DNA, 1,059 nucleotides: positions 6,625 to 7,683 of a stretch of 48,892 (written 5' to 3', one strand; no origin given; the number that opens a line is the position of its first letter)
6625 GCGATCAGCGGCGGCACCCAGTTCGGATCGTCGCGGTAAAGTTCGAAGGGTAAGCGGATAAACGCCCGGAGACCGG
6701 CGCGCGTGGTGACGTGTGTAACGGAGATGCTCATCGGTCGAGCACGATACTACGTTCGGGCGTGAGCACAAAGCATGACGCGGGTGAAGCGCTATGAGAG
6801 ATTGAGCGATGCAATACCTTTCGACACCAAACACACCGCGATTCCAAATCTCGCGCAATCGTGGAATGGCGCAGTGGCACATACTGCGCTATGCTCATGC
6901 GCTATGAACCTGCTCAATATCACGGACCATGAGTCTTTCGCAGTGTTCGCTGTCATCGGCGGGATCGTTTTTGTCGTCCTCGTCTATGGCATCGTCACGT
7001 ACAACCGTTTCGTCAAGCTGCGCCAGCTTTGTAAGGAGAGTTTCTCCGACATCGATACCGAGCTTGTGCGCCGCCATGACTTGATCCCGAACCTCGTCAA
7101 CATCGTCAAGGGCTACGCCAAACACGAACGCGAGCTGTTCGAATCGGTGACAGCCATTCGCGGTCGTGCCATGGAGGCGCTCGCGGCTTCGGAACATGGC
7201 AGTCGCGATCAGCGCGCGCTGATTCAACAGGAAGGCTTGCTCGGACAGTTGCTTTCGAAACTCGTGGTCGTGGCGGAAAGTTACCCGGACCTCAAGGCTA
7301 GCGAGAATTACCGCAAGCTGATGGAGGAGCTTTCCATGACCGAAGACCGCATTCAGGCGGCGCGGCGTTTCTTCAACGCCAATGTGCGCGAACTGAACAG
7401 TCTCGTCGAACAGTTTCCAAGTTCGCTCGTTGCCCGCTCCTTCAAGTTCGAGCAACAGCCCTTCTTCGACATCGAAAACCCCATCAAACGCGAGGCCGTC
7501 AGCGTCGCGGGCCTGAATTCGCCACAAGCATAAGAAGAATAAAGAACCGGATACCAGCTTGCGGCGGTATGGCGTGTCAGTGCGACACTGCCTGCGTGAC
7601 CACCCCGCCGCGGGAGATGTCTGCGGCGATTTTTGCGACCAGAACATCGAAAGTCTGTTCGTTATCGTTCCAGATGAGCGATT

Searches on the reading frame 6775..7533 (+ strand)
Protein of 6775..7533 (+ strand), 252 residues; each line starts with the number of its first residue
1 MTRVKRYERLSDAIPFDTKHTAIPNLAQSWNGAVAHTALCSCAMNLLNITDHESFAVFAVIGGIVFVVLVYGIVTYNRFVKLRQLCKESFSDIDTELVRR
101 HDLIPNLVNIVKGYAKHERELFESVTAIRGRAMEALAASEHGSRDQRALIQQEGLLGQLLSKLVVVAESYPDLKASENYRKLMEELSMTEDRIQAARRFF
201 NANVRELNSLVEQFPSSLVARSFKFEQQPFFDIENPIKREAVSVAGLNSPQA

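Call 19: search_protein_families(library=pfam, proteins=[window:6775-7533:+], max_evalue=0.0001)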
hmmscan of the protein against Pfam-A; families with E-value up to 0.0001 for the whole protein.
window:6775-7533:+ (252 aa): 1 family
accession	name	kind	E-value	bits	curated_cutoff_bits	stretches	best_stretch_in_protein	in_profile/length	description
PF04011.17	LemA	-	2.7e-49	167.2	26.2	1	90-244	2-147/149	LemA family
